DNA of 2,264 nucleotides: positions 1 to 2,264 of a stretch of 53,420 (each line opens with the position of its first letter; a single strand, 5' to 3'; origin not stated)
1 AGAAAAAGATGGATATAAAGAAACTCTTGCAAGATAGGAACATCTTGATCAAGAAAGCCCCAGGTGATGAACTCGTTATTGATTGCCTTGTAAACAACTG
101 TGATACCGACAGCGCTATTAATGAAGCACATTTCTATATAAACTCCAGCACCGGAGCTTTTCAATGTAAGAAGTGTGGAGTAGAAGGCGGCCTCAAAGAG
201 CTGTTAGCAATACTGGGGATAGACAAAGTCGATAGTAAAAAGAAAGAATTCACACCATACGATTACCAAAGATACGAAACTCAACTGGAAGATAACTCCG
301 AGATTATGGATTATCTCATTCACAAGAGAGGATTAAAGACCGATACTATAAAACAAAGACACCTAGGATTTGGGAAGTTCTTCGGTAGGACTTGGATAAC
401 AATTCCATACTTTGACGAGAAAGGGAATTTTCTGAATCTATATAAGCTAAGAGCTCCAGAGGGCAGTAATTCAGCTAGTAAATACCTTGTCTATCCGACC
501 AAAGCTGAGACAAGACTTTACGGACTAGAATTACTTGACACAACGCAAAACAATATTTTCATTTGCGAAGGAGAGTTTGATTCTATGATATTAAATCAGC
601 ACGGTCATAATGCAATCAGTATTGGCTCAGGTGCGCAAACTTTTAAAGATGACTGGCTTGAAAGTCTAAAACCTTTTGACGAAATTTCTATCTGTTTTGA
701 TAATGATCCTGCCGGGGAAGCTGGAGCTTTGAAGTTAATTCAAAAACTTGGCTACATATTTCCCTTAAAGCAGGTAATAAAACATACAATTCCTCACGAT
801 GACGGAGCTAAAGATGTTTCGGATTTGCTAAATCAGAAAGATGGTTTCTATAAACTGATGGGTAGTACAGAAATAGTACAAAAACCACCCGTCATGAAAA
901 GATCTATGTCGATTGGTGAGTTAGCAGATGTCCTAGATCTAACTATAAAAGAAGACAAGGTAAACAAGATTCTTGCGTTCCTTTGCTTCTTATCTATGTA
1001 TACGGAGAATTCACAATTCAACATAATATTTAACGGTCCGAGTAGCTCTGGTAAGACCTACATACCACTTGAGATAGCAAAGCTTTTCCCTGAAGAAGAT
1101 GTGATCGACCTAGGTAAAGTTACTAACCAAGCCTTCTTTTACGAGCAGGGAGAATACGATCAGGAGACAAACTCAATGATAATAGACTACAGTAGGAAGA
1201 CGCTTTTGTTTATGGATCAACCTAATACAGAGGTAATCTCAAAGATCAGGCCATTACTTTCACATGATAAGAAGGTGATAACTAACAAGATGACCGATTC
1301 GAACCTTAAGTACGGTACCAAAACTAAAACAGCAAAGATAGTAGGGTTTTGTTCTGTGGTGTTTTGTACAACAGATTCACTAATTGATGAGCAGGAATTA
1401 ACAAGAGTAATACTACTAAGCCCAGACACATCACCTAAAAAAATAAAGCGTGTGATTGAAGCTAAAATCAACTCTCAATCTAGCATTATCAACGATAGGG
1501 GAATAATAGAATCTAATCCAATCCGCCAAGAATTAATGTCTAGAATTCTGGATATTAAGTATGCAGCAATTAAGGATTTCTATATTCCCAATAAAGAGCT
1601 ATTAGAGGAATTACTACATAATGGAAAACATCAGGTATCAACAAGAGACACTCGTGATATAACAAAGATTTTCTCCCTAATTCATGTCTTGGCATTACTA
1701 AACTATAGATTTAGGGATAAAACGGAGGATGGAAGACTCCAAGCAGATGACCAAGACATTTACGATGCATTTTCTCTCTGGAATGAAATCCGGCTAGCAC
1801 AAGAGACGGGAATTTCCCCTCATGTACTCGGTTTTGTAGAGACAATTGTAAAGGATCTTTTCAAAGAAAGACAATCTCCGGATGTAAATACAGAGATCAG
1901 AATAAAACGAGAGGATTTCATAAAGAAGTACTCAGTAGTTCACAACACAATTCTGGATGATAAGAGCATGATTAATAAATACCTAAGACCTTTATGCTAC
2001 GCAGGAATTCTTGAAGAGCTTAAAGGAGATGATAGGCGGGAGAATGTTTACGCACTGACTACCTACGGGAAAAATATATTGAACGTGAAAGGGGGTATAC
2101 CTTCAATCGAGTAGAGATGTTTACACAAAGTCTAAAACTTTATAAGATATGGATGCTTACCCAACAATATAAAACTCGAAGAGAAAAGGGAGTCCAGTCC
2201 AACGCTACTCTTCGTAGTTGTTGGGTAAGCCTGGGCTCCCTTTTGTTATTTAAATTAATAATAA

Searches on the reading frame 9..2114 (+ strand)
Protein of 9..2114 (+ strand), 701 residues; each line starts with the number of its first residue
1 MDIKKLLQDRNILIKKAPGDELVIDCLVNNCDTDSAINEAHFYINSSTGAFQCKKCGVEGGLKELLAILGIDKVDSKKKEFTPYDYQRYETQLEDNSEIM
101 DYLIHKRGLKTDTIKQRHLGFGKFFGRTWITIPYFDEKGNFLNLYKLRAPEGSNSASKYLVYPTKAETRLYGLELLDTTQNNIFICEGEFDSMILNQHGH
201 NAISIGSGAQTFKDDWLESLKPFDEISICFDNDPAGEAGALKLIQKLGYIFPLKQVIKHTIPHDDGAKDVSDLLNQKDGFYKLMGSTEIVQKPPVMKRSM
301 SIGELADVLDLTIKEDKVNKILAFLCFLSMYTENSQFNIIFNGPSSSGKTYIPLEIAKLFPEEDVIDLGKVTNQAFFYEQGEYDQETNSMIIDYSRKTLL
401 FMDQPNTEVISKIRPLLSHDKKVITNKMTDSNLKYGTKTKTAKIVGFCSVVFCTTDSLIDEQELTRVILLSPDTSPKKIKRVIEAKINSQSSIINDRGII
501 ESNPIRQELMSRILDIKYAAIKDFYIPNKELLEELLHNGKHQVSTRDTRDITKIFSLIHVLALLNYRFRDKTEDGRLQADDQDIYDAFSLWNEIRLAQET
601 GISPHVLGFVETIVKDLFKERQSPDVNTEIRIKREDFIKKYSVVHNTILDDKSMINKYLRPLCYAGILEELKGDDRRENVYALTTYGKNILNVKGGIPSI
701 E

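Call 64: search_protein_families(library=pfam, proteins=[window:9-2114:+], max_evalue=0.00001)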
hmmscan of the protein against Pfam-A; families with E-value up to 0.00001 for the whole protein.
window:9-2114:+ (701 aa): 2 families
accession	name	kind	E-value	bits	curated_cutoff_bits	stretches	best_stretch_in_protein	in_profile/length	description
PF13155.12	Toprim_2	-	3.9e-08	34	22.1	1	184-272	1-86/88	Toprim-like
PF01751.28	Toprim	-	8.2e-06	26.3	23.1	0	183-248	2-81/96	Toprim domain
